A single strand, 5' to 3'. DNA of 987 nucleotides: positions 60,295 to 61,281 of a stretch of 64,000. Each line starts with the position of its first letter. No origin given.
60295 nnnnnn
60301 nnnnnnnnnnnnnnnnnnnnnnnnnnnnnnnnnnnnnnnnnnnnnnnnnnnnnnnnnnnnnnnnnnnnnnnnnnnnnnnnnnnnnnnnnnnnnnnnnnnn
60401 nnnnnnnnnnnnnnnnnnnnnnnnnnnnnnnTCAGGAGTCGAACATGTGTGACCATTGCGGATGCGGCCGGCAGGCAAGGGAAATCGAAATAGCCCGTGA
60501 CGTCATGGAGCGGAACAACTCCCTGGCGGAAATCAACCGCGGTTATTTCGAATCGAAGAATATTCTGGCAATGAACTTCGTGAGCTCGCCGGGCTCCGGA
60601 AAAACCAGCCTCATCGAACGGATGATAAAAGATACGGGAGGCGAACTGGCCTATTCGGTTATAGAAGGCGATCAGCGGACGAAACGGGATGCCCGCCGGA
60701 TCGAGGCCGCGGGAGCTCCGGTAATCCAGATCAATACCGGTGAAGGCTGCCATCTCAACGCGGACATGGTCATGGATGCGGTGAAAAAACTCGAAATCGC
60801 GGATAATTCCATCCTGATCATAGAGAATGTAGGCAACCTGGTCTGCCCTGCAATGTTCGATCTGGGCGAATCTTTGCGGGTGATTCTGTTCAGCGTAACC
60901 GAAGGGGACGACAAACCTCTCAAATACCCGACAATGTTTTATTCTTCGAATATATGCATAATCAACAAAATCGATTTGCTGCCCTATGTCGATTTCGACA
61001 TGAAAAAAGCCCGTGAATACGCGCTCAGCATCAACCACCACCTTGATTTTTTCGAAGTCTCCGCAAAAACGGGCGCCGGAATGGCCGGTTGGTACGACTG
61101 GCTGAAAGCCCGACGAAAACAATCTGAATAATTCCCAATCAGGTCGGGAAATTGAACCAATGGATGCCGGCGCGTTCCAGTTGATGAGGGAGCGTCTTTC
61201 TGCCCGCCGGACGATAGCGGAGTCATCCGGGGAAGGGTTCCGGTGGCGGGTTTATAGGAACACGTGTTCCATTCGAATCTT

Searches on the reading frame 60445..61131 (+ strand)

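Call 31: search_protein_families(library=pfam, max_evalue=10, proteins=[window:60445-61131:+])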
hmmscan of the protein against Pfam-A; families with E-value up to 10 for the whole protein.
window:60445-61131:+ (228 aa): 5 families
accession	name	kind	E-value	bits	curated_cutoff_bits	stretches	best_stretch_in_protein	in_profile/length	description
PF02492.25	cobW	-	2.6e-20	73.2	20.7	1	45-203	5-179/180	CobW/HypB/UreG, nucleotide-binding domain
PF00009.33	GTP_EFTU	-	0.0023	18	26.5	2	39-84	2-47/188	Elongation factor Tu GTP binding domain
PF03205.20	MobB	-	0.0095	16.3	26.6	1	43-108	2-74/133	Molybdopterin guanine dinucleotide synthesis protein B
PF00071.28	Ras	-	0.011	15.8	21.6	1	171-215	109-151/162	Ras family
PF00004.35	AAA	-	0.11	13.4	21.2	1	45-132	3-69/131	ATPase family associated with various cellular activities (AAA)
